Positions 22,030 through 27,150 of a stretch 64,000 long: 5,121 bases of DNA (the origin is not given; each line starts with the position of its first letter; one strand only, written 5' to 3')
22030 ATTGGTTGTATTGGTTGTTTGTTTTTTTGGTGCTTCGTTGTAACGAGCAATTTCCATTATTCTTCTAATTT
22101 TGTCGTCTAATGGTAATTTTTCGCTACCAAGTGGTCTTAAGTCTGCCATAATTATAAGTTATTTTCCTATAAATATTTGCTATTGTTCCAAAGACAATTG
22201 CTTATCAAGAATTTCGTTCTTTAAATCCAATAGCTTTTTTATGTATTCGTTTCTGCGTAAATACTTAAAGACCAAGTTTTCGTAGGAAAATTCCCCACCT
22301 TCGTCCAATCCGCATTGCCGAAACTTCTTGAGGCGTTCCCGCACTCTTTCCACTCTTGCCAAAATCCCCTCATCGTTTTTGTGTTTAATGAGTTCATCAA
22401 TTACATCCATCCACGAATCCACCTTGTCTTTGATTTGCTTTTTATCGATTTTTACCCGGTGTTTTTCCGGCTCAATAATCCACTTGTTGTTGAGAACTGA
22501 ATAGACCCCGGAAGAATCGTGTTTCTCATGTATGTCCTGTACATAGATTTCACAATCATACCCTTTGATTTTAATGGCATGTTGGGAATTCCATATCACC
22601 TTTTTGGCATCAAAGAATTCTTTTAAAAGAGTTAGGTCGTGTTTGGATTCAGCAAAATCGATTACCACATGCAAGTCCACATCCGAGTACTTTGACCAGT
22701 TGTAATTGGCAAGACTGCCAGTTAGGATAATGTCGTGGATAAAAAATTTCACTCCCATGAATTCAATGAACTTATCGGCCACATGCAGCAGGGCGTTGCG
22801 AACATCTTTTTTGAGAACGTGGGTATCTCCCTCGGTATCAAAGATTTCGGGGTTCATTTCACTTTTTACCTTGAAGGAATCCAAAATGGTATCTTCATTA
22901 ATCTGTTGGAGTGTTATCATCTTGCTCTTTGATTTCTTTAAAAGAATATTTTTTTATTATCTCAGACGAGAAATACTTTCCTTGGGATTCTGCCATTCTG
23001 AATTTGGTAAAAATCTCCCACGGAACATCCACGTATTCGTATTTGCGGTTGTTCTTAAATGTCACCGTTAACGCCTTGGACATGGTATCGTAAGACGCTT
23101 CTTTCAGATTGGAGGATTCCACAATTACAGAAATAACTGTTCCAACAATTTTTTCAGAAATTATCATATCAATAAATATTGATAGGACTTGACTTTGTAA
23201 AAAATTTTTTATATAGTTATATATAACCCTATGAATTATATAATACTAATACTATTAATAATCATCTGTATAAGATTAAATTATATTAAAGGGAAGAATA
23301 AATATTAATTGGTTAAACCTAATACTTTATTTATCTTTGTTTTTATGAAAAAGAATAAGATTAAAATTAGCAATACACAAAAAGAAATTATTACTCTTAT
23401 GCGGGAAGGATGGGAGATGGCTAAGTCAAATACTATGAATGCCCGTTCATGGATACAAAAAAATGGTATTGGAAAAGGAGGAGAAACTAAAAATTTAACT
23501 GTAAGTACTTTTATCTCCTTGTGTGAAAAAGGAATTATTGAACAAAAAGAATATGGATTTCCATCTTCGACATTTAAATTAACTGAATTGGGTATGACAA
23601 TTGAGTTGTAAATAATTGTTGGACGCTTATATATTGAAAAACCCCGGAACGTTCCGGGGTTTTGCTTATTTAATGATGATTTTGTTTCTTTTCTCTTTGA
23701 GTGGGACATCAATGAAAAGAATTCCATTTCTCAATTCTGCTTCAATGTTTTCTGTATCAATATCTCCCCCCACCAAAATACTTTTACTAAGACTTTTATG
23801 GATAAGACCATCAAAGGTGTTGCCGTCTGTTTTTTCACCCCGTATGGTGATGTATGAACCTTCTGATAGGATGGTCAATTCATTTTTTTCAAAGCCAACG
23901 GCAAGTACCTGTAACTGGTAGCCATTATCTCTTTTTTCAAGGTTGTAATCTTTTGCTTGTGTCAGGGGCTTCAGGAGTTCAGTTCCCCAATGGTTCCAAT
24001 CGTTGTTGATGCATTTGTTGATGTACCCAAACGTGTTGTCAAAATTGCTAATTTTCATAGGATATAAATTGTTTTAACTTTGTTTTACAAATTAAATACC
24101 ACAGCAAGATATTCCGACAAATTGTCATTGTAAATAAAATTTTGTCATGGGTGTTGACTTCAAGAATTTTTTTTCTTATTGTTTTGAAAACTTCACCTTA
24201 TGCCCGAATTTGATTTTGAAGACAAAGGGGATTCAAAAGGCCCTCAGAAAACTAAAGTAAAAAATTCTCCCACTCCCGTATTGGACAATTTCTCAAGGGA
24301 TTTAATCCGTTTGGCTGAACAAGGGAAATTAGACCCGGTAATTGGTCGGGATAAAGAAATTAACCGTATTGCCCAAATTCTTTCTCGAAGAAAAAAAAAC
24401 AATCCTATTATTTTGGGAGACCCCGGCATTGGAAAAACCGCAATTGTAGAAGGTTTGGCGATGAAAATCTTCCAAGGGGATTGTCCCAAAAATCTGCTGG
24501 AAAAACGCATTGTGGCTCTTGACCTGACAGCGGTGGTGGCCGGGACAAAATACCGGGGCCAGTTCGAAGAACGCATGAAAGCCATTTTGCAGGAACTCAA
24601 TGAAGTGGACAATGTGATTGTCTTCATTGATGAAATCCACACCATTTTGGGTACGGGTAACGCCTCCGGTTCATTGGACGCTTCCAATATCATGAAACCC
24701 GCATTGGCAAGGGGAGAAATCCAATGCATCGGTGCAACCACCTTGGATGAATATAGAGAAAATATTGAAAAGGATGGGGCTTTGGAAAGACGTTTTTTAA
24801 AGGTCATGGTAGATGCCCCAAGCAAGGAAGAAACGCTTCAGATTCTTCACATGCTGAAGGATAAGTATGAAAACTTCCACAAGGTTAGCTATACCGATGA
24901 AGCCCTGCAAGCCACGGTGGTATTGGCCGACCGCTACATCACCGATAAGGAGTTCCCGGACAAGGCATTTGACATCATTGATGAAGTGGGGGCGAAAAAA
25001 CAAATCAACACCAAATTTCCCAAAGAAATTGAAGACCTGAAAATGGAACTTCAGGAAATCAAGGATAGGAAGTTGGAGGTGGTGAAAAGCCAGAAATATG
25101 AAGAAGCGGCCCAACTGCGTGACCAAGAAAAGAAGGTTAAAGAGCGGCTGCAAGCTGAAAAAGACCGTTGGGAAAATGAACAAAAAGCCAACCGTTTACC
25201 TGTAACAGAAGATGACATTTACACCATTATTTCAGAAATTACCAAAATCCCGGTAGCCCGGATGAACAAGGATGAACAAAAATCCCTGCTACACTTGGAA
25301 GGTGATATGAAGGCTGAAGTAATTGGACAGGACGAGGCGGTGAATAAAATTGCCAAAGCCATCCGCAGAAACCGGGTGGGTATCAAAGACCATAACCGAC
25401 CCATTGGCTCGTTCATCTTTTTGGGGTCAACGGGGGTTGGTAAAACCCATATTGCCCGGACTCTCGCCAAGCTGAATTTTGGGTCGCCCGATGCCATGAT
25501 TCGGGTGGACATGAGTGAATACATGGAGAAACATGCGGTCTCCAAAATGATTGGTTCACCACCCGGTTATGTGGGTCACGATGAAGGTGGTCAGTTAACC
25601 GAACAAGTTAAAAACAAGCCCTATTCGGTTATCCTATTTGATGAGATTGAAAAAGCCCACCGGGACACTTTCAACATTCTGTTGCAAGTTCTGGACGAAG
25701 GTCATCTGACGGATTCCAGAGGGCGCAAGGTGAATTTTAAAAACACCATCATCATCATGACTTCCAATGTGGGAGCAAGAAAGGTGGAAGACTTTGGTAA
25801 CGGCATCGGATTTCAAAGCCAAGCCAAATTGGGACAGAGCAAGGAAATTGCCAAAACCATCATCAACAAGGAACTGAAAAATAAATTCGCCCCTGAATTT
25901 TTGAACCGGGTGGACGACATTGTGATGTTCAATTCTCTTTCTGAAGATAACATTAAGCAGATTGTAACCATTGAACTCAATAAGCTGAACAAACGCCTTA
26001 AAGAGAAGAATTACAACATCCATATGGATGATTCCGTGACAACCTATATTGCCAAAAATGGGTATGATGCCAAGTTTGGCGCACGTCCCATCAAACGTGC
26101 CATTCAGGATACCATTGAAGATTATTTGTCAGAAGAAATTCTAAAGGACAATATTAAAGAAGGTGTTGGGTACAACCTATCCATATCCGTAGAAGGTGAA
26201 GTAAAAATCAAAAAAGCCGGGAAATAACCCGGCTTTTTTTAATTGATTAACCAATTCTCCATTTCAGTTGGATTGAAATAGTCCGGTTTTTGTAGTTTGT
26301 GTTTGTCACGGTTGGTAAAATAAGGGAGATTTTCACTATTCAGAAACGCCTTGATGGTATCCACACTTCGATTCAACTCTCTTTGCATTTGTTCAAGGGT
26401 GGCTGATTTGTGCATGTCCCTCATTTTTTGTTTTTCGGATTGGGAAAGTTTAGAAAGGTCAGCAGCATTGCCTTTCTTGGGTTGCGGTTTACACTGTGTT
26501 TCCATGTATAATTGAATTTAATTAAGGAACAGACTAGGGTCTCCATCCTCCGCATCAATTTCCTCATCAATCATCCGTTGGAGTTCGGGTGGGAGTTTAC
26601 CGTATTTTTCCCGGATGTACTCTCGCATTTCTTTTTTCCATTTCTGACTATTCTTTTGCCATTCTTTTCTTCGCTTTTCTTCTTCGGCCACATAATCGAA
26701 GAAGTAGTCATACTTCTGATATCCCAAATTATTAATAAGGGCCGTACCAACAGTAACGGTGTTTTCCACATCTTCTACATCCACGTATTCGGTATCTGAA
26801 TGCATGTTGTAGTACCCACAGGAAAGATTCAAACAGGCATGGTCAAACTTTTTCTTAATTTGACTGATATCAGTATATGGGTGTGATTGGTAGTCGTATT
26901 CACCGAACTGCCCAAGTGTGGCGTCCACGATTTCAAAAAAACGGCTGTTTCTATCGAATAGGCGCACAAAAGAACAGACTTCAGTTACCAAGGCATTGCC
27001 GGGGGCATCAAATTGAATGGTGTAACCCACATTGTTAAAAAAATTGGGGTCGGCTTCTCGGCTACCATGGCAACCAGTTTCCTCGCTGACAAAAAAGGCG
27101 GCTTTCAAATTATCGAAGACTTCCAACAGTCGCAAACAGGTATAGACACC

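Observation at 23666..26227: Divergent sHSP (Hsp20) and N-domain-less ClpB/ClpC-like disaggregase pair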

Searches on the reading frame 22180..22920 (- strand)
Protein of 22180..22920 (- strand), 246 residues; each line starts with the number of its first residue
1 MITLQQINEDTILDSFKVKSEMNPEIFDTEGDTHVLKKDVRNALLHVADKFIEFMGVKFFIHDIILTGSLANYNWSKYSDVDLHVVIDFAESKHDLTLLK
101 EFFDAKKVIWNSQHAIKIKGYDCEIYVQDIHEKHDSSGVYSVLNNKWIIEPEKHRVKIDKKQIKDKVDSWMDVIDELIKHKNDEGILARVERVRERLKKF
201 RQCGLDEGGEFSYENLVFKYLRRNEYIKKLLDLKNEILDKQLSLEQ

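Call 12: search_protein_families(library=phrogs, proteins=[window:22180-22920:-], max_evalue=0.001)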
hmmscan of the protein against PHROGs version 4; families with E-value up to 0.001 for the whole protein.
window:22180-22920:- (246 aa): 1 family
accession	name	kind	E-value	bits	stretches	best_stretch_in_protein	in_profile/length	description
phrog_36119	-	unknown function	1.5e-41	143.4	1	17-244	20-247/247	-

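Call 13: search_protein_families(library=pfam, proteins=[window:22180-22920:-], max_evalue=0.01)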
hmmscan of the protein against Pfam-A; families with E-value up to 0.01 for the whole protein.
window:22180-22920:- (246 aa): 1 family
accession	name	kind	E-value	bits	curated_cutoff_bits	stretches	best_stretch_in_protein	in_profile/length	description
PF01909.29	NTP_transf_2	-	6.8e-05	23.6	21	1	50-125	3-71/93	Nucleotidyltransferase domain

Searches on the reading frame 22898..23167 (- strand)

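Call 12: search_protein_families(library=phrogs, proteins=[window:22898-23167:-], max_evalue=0.001)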
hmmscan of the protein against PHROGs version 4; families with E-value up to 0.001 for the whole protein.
window:22898-23167:- (89 aa): 2 families
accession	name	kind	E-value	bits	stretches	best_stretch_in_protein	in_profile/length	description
phrog_3292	-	unknown function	7.9e-16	59.2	1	13-88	110-185/436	-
phrog_8113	-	unknown function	2.4e-09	38.6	1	17-82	18-83/144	-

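Call 13: search_protein_families(library=pfam, proteins=[window:22898-23167:-], max_evalue=0.01)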
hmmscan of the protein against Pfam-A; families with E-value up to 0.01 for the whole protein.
window:22898-23167:- (89 aa): 1 family
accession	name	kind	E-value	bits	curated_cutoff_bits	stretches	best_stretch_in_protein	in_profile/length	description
PF13619.11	KTSC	-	1.5e-16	60.3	25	1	17-74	1-58/58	KTSC domain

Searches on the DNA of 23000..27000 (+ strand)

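Call 6: search_dna_similar(query=window:23000-27000:+, collection=phages, mode=near, max_rows=15)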
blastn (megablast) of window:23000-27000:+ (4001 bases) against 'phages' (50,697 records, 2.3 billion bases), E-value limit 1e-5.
No match.
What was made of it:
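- Tried and rejected: None found (call 6).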

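Call 64: search_rna_families(source=window, start=23200, end=26700, threshold=evalue, max_evalue=1)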
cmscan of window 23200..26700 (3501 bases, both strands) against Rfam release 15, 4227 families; matches with E-value up to 1: 11.
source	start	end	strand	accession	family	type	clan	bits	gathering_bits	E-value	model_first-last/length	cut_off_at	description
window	26203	26290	-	RF02053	STnc430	Gene; sRNA;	-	33.7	47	0.0094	1-162/162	no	Enterobacterial sRNA STnc430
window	23596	23671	+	RF01772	rnk_pseudo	Cis-reg; leader;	-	30.2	55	0.023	1-108/108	no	Pseudomonas rnk leader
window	23659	23743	-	RF02107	DLEU2_3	Gene; lncRNA;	-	28.4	60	0.26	1-76/76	no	Deleted in lymphocytic leukemia 2 conserved region 3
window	26209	26292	-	RF00512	Leu_leader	Cis-reg; leader;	-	27.7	50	0.0075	1-148/148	no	Leucine operon leader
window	26175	26291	+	RF01770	rimP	Cis-reg; leader;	-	27.6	47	0.14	1-102/102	no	Gammaprotebacteria rimP leader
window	26153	26248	+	RF02029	sraA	Gene; sRNA;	-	25.5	56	0.69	1-95/95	no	sraA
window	23611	23692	+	RF01770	rimP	Cis-reg; leader;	-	24.2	47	0.73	1-102/102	no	Gammaprotebacteria rimP leader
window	23561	23669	+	RF00514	His_leader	Cis-reg; leader;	-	23.7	49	0.74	1-126/126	no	Histidine operon leader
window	26190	26248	+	RF02058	STnc400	Gene;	-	21.7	80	0.62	1-125/125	no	Gammaproteobacterial sRNA STnc400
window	26172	26242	+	RF00506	Thr_leader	Cis-reg; leader;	-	21.6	55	0.73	1-118/118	no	Threonine operon leader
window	23612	23683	+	RF02621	BSnc120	Gene; sRNA;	-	21.4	114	0.17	1-88/88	no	Brucella sRNA 120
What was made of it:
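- Tried and rejected: The Rfam E-value scan of 23200-26700 gave only sub-threshold matches on the terminator hairpins (call 64).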
